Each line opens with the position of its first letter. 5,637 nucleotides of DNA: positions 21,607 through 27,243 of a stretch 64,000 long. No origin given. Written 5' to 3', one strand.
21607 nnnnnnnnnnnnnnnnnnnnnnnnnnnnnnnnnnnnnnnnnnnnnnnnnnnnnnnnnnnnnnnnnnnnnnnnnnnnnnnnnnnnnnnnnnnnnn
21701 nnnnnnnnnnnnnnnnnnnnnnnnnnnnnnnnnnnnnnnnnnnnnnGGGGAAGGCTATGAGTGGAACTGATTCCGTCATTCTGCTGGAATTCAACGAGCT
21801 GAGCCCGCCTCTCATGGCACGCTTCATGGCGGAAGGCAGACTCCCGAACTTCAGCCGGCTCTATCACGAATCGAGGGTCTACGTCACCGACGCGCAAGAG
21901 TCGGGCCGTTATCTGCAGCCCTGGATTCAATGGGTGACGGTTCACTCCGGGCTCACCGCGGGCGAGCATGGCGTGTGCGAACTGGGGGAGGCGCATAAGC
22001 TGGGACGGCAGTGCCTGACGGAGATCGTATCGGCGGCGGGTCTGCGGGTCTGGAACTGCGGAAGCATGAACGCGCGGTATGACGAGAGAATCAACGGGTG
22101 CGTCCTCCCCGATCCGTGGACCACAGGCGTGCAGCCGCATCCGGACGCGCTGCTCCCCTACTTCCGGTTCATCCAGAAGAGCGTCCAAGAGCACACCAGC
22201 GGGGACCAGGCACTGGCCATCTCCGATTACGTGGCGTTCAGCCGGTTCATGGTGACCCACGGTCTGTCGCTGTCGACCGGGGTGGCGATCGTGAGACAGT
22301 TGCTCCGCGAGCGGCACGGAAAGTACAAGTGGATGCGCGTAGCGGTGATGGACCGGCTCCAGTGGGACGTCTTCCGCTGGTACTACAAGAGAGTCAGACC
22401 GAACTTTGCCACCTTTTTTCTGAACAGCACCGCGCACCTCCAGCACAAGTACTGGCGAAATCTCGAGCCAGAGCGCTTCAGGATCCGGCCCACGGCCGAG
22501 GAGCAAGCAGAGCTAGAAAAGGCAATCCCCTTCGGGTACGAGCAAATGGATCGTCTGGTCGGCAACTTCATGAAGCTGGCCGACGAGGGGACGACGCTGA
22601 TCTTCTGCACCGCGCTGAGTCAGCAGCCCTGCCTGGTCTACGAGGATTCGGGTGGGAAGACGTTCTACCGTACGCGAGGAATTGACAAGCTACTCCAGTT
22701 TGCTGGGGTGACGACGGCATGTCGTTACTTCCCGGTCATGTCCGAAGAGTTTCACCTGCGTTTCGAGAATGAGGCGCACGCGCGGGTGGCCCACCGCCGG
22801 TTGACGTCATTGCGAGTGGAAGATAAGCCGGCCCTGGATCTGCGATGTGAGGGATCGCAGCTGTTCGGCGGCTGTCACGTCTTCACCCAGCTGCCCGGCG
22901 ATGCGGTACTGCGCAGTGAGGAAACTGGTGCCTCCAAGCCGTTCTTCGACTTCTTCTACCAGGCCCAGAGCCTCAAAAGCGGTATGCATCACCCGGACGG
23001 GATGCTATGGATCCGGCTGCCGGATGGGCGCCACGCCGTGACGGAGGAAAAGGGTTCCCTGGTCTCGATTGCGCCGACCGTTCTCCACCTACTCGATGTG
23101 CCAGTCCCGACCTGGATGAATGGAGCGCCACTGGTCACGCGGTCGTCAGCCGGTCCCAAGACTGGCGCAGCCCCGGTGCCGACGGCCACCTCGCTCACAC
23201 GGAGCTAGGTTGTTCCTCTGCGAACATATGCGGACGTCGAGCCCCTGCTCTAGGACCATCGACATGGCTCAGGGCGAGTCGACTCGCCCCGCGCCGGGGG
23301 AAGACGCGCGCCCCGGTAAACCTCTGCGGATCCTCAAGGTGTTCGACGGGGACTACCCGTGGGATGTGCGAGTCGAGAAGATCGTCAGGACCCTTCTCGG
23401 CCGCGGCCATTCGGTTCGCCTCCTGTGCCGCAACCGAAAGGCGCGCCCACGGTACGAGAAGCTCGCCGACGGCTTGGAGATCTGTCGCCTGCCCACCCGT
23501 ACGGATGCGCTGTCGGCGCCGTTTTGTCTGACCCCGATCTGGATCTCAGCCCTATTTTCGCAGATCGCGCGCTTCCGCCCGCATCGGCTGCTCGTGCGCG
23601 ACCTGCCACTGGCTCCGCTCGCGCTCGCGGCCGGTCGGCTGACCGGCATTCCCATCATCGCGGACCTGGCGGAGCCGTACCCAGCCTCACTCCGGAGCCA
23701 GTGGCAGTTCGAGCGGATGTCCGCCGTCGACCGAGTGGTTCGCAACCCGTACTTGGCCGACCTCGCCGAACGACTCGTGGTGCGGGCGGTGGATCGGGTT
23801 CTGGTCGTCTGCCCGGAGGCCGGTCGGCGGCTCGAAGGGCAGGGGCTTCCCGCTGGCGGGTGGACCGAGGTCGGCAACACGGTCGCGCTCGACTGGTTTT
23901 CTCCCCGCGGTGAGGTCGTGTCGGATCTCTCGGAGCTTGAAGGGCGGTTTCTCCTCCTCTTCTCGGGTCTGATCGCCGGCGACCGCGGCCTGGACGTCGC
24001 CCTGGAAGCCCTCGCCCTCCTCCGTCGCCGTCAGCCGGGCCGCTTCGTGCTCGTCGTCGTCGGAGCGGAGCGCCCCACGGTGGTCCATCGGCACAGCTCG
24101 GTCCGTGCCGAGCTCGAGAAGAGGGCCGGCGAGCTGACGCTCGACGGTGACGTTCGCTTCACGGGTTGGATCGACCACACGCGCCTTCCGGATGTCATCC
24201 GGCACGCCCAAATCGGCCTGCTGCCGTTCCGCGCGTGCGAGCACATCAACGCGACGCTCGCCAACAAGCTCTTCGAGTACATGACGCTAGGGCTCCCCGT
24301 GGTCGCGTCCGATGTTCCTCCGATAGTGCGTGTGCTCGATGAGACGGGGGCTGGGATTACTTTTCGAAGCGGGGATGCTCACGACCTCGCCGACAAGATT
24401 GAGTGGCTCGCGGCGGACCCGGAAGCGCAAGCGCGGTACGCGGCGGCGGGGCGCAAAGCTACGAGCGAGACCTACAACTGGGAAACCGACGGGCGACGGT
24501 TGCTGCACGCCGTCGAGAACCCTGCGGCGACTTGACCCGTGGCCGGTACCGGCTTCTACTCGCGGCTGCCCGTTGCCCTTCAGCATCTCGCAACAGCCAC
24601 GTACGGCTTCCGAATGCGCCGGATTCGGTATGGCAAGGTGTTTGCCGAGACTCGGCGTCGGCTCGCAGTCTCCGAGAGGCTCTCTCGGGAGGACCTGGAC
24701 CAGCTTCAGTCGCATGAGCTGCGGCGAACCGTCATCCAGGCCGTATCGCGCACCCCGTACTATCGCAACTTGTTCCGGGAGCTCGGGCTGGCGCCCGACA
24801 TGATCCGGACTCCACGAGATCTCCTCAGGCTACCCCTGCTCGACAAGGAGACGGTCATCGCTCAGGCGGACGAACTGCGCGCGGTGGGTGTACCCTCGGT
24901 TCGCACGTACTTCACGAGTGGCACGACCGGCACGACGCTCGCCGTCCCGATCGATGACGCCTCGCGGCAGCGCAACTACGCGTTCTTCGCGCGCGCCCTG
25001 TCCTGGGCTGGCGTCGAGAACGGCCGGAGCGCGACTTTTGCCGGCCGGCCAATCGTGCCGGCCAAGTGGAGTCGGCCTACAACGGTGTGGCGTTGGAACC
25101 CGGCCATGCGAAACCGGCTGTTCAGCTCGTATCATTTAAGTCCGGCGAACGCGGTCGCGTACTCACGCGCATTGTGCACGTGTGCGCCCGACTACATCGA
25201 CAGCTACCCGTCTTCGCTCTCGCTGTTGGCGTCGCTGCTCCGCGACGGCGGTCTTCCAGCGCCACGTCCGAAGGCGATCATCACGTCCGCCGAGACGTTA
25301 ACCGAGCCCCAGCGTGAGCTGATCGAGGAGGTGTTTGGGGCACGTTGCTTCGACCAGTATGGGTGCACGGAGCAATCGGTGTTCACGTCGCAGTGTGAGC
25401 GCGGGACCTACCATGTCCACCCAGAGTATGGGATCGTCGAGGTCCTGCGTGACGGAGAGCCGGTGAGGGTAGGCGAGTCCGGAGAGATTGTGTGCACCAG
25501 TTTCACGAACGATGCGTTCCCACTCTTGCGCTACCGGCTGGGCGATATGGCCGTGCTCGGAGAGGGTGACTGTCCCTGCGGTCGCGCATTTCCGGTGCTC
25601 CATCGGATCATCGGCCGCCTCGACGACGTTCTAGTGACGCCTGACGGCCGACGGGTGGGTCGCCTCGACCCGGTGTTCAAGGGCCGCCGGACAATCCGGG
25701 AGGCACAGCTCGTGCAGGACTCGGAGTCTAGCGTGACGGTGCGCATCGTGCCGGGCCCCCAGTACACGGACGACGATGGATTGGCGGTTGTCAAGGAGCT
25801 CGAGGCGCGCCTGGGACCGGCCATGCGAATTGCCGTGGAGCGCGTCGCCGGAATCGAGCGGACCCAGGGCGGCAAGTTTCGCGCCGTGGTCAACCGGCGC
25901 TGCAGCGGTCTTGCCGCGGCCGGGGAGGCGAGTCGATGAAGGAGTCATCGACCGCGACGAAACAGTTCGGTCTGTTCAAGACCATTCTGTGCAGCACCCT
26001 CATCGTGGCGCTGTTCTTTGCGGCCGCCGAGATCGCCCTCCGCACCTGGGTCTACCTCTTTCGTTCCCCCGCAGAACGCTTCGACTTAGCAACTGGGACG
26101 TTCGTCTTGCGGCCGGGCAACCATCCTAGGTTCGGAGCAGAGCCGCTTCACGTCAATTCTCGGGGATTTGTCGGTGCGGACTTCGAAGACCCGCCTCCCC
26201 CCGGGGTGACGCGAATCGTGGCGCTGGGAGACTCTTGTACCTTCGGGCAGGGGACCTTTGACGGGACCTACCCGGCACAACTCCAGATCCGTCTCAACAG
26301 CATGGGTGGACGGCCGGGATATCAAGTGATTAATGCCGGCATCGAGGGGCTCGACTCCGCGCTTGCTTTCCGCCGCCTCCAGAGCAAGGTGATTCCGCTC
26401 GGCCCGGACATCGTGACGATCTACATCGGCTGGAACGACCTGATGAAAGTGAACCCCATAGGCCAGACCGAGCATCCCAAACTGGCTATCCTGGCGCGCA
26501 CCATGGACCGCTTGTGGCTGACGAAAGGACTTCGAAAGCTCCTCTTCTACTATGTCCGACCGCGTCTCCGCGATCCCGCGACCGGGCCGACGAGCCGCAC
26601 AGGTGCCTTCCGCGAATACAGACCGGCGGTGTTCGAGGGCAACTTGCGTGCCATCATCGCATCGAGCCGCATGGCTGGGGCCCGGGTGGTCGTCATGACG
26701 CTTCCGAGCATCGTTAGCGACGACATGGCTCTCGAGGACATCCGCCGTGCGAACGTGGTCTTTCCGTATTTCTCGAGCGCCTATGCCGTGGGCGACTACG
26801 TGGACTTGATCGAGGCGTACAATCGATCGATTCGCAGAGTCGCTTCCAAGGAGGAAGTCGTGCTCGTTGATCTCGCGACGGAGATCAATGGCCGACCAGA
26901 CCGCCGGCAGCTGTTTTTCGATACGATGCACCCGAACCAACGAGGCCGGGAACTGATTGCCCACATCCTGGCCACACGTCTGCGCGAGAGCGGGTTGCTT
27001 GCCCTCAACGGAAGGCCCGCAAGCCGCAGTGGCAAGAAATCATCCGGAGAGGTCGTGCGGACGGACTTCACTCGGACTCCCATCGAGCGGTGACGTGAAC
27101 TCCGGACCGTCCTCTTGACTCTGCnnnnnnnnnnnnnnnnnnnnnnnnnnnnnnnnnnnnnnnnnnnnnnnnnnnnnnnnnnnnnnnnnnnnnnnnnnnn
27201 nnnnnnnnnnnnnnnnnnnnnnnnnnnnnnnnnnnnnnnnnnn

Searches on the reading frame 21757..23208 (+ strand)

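Call 12: search_protein_families(library=ncbifam, proteins=[window:21757-23208:+], max_evalue=0.00001)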
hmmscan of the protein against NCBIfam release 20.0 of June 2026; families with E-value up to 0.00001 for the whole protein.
window:21757-23208:+ (483 aa): 0 families

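Call 36: search_protein_families(library=pfam, proteins=[window:21757-23208:+], max_evalue=0.001)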
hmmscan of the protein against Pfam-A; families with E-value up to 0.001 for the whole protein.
window:21757-23208:+ (483 aa): 1 family
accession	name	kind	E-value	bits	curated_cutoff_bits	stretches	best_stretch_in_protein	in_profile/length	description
PF01663.27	Phosphodiest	-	0.00082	19.5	23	0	213-282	158-214/342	Type I phosphodiesterase / nucleotide pyrophosphatase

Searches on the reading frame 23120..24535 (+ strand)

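Call 12: search_protein_families(library=ncbifam, proteins=[window:23120-24535:+], max_evalue=0.00001)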
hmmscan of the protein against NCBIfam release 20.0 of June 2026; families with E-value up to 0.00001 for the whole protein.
window:23120-24535:+ (471 aa): 12 families
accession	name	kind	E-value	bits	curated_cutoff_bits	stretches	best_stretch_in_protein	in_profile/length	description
TIGR04063.1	stp3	hypoth_equivalog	5.2e-19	68.4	442.05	1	83-458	18-385/397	TIGR04063 family PEP-CTERM/XrtA system glycosyltransferase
TIGR04047.1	MSMEG_0565_glyc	hypoth_equivalog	4e-13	49.2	259.85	1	209-462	125-368/373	MSMEG_0565 family glycosyltransferase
NF041876.1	EPS_EpsE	equivalog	5.5e-12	45.6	400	1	288-456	226-384/389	exopolysaccharide biosynthesis GT4 family glycosyltransferase EpsE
NF007640.0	PRK10307.1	subfamily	1.3e-10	40.8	276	1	212-456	160-395/411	WcaI family glycosyltransferase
TIGR02149.1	glgA_Coryne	subfamily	9.8e-10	38.1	302.4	1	251-460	174-382/391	glycogen synthase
TIGR03449.1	mycothiol_MshA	equivalog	1.4e-09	37.4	462.5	1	217-464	158-399/406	D-inositol-3-phosphate glycosyltransferase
NF038229.1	Glyco4_Geo_Pelo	equivalog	4.9e-08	32.4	400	1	344-463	219-331/338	GPMC system family 4 glycosyltransferase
NF047676.1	TeichurnBiosyTuaH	equivalog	7e-08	31.8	550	1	341-456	263-375/384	teichuronic acid biosynthesis protein TuaH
TIGR03088.1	stp2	hypoth_equivalog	1e-07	31.4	409.05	1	296-455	214-360/374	TIGR03088 family PEP-CTERM/XrtA system glycosyltransferase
NF038295.1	EPS_HpsP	equivalog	1.8e-07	30.5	550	1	274-464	205-383/388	hormogonium polysaccharide biosynthesis glycosyltransferase HpsP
TIGR03087.1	stp1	hypoth_equivalog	8.3e-07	28.5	316.65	1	218-466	167-395/397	TIGR03087 family PEP-CTERM/XrtA system glycosyltransferase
NF038298.1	EPS_HpsO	equivalog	7.8e-06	24.9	575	0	266-454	191-373/388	hormogonium polysaccharide biosynthesis glycosyltransferase HpsO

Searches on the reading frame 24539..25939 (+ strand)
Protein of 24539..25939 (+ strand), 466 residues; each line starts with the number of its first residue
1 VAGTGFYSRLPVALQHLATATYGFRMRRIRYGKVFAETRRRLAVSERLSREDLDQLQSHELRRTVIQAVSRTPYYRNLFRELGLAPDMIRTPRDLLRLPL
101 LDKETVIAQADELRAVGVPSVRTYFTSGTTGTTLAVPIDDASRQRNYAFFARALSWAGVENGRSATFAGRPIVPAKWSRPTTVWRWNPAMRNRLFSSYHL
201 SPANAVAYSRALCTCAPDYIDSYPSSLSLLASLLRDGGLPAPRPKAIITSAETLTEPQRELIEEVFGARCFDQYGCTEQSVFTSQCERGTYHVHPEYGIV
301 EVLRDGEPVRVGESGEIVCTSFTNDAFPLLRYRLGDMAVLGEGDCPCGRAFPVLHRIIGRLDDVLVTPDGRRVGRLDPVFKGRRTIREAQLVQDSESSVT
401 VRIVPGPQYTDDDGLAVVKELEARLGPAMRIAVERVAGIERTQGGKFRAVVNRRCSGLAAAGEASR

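Call 12: search_protein_families(library=ncbifam, proteins=[window:24539-25939:+], max_evalue=0.00001)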
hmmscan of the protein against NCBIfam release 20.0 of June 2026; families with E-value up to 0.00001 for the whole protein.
window:24539-25939:+ (466 aa): 7 families
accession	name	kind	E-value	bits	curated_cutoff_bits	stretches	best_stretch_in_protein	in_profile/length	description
NF045666.1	DVU1553_fam_AMP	equivalog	4.8e-39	134.3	300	1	39-361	8-331/331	DVU_1553 family AMP-dependent CoA ligase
NF041878.1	paak_haloarch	equivalog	1.7e-36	125.8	700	2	245-366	203-330/427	phenylacetate--CoA ligase PaaK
NF053551.1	FlxY_rubin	equivalog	1.1e-28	100.1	520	2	261-363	221-325/424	flexirubin biosynthesis putative acyl-CoA ligase FlxY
TIGR02155.1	PA_CoA_ligase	equivalog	2.5e-24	85.6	646.3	2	245-366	198-322/422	phenylacetate--CoA ligase PaaK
TIGR02304.1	aden_form_hyp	equivalog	1.8e-20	73.4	251.9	1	213-369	184-334/430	F390 synthetase-related protein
NF041217.1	BagE_FevW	exception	5.6e-19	68.4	800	1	244-376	194-325/424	bagremycin/ferroverdin synthetase BagE/FevW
TIGR03335.1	F390_ftsA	equivalog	7.4e-14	51.3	458.7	1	46-108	7-69/445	coenzyme F390 synthetase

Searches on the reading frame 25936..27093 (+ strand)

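Call 12: search_protein_families(library=ncbifam, proteins=[window:25936-27093:+], max_evalue=0.00001)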
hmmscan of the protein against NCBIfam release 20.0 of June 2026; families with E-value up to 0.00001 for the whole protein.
window:25936-27093:+ (385 aa): 0 families

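Call 36: search_protein_families(library=pfam, proteins=[window:25936-27093:+], max_evalue=0.001)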
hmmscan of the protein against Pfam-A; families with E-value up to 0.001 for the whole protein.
window:25936-27093:+ (385 aa): 2 families
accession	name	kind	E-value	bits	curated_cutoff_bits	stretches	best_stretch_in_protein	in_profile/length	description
PF13472.12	Lipase_GDSL_2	-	6.3e-23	82.6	32.9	1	96-339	1-177/178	GDSL-like Lipase/Acylhydrolase family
PF00657.28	Lipase_GDSL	-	1.4e-13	52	23.6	1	94-344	1-207/208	GDSL-like Lipase/Acylhydrolase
